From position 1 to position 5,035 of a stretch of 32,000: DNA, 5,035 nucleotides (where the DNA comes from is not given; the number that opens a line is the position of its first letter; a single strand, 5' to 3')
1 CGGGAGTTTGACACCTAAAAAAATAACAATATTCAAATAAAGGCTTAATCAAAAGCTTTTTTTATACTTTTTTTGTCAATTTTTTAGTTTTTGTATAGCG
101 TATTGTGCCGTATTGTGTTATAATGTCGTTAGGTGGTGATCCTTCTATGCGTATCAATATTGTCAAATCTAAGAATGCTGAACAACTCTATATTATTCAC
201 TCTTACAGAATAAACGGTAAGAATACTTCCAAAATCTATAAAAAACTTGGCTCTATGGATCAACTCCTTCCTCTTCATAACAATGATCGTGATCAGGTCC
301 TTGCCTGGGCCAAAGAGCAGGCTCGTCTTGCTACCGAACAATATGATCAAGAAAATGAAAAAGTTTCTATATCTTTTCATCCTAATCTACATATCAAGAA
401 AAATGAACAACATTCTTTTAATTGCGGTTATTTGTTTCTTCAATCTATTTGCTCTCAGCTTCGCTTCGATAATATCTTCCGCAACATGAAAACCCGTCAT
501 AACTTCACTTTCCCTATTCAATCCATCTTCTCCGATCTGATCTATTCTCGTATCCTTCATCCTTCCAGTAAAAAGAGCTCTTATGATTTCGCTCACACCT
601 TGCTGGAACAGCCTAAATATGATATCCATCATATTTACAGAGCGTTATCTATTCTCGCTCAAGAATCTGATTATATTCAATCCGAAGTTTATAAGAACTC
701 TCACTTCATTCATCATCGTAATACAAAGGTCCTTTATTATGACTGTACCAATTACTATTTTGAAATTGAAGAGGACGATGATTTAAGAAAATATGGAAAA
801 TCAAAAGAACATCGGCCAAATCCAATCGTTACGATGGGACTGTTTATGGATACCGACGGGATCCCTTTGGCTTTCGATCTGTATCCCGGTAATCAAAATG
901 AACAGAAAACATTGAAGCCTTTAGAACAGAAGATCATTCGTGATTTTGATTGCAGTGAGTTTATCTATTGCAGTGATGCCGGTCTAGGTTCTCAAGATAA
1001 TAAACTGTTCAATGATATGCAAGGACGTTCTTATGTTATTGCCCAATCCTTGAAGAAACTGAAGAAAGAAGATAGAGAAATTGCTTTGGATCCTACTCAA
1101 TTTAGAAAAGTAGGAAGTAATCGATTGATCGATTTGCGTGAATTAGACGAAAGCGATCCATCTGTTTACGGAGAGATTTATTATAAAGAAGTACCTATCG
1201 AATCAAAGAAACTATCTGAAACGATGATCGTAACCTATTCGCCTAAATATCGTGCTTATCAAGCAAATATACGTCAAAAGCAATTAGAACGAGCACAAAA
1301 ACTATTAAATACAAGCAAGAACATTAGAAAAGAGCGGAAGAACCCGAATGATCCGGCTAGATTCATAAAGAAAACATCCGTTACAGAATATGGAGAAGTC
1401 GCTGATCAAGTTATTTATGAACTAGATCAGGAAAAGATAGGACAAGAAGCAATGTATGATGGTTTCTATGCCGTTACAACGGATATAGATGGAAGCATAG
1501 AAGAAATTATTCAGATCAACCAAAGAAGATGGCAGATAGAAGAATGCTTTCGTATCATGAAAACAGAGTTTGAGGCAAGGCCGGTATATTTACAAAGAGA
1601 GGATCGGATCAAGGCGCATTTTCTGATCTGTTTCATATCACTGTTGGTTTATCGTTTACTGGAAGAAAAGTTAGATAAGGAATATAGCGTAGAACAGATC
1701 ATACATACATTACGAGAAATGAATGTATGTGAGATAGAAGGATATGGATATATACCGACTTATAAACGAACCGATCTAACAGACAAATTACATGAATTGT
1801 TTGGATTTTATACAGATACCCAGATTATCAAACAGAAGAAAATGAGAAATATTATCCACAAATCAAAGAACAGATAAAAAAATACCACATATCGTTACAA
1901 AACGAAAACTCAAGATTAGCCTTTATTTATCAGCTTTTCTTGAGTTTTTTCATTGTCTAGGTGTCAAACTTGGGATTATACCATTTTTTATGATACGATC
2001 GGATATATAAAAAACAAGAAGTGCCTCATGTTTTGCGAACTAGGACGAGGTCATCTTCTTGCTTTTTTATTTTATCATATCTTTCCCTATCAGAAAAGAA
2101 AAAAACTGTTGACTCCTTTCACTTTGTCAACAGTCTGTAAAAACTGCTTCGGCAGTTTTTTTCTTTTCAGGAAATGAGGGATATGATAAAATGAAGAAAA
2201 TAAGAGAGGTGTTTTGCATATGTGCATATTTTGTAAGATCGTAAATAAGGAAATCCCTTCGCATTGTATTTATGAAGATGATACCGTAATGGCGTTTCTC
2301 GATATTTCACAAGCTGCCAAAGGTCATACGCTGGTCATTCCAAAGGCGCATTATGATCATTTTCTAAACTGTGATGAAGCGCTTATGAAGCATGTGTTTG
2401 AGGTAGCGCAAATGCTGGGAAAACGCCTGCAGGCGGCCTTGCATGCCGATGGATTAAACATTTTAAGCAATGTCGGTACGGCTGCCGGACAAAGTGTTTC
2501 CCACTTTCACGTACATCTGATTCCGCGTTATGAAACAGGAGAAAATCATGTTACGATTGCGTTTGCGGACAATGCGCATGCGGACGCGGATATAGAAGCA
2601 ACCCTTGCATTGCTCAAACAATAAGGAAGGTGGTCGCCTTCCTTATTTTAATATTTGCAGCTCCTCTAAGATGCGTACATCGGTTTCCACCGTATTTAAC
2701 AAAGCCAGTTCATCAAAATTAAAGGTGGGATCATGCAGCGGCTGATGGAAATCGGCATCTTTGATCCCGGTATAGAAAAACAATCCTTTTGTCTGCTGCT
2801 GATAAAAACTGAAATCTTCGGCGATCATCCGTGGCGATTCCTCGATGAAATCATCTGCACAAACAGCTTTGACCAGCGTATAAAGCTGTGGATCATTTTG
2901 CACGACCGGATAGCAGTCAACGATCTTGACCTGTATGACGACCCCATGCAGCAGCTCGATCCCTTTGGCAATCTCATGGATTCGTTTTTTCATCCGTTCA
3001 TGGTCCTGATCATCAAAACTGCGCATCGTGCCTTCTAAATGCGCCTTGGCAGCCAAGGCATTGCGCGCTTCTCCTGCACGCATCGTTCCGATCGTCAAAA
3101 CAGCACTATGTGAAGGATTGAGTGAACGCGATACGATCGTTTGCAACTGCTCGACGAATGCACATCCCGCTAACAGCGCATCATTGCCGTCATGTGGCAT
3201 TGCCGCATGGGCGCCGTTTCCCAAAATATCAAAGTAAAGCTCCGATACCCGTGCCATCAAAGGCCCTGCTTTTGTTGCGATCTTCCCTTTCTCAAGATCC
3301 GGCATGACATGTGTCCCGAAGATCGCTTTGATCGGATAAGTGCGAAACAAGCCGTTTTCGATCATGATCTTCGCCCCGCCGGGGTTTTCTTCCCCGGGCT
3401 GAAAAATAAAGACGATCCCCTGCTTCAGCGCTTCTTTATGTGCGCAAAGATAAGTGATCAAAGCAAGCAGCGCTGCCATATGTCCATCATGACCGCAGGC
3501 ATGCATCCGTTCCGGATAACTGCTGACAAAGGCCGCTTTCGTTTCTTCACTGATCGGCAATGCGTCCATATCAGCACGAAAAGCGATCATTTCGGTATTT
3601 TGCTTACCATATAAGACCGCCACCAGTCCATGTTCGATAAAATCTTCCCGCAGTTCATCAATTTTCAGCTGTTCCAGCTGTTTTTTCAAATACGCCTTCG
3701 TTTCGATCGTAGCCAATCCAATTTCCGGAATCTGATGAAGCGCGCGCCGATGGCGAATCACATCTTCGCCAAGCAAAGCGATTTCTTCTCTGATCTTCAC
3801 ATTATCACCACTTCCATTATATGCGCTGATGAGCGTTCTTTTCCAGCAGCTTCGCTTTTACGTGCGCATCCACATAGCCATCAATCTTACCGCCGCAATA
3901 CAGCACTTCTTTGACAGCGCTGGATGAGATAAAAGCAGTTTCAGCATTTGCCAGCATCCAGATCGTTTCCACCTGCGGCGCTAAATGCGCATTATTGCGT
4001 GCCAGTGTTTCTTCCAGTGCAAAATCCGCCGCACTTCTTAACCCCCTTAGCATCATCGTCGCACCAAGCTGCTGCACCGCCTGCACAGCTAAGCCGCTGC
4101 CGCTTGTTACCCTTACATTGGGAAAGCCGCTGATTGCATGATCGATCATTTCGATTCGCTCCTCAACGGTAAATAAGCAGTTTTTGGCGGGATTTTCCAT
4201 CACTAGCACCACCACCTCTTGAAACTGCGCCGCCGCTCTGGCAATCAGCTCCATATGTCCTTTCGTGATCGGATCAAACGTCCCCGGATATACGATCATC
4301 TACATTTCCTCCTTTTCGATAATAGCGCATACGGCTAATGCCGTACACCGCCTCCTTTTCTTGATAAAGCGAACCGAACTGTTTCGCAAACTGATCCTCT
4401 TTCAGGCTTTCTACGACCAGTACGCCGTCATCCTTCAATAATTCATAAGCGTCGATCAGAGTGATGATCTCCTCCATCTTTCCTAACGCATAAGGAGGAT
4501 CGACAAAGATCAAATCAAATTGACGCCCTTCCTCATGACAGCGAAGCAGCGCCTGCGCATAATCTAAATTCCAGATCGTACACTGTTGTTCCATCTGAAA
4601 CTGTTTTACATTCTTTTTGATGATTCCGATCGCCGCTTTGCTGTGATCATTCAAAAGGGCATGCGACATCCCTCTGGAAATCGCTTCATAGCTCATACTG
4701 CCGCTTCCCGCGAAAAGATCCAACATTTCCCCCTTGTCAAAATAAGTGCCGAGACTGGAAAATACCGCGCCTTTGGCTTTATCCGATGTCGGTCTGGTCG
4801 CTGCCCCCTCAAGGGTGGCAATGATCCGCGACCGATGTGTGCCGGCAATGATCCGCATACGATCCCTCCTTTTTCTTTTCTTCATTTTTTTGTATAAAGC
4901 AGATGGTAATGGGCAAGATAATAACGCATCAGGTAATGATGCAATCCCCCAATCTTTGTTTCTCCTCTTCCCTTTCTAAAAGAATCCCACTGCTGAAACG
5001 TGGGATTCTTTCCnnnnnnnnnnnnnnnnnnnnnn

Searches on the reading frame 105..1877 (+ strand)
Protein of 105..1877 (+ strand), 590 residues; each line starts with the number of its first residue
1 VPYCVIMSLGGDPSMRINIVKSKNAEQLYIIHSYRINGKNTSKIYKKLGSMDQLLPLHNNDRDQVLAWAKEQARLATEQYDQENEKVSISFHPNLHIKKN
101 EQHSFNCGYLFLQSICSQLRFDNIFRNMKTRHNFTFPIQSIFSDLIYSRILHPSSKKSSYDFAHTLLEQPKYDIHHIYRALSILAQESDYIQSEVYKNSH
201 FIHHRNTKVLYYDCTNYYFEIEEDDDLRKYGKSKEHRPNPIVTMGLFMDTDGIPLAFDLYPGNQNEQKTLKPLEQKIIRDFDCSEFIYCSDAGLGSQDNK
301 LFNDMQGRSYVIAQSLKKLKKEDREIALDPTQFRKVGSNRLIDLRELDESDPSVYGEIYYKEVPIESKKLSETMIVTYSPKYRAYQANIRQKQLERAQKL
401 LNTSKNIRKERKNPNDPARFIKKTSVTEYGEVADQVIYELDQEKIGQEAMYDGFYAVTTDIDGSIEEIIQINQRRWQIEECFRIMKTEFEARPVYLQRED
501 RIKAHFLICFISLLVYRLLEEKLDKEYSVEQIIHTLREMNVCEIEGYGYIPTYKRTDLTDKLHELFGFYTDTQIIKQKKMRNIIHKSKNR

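Call 50: search_protein_families(library=pfam, proteins=[window:105-1877:+], max_evalue=0.00001)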
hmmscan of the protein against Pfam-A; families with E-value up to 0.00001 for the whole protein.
window:105-1877:+ (590 aa): 1 family
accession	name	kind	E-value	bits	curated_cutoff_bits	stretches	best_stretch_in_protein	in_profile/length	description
PF01609.27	DDE_Tnp_1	-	1.5e-11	44.9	23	1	244-514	38-199/200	Transposase DDE domain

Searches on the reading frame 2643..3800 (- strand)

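Call 50: search_protein_families(library=pfam, proteins=[window:2643-3800:-], max_evalue=0.00001)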
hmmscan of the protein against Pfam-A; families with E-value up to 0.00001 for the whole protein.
window:2643-3800:- (385 aa): 2 families
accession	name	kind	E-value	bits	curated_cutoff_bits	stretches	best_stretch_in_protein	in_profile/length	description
PF01546.33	Peptidase_M20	-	2.3e-37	129.3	24.6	1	73-372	1-198/206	Peptidase family M20/M25/M40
PF07687.19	M20_dimer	-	7e-09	36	21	1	191-279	12-100/107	Peptidase dimerisation domain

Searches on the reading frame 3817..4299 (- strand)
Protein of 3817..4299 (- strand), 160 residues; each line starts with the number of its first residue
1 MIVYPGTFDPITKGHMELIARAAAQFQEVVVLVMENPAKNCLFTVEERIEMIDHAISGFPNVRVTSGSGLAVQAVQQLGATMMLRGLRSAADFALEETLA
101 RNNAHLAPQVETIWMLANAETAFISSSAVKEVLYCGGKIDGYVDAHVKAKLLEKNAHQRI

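Call 50: search_protein_families(library=pfam, proteins=[window:3817-4299:-], max_evalue=0.00001)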
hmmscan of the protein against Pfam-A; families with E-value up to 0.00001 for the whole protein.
window:3817-4299:- (160 aa): 2 families
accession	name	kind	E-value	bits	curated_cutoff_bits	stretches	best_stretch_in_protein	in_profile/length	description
PF01467.32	CTP_transf_like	-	2.4e-24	86.5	21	1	3-131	1-132/133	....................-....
PF08218.17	Citrate_ly_lig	-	1e-07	32.2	20.9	1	9-69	9-67/182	Citrate lyase ligase C-terminal domain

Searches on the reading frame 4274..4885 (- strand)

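Call 50: search_protein_families(library=pfam, proteins=[window:4274-4885:-], max_evalue=0.00001)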
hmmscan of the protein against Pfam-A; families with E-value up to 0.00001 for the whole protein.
window:4274-4885:- (203 aa): 4 families
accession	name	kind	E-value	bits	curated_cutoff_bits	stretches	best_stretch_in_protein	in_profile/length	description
PF03602.21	Cons_hypoth95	-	8.7e-51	172.6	24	1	10-189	1-181/182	Conserved hypothetical protein 95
PF13847.12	Methyltransf_31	-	8.5e-08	32.4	27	1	52-175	5-127/145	Methyltransferase domain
PF05175.20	MTS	-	5.3e-07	29.9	23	1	30-158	12-138/170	Methyltransferase small domain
PF02086.21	MethyltransfD12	-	5.7e-06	26.7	22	0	47-171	14-135/253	D12 class N6 adenine-specific DNA methyltransferase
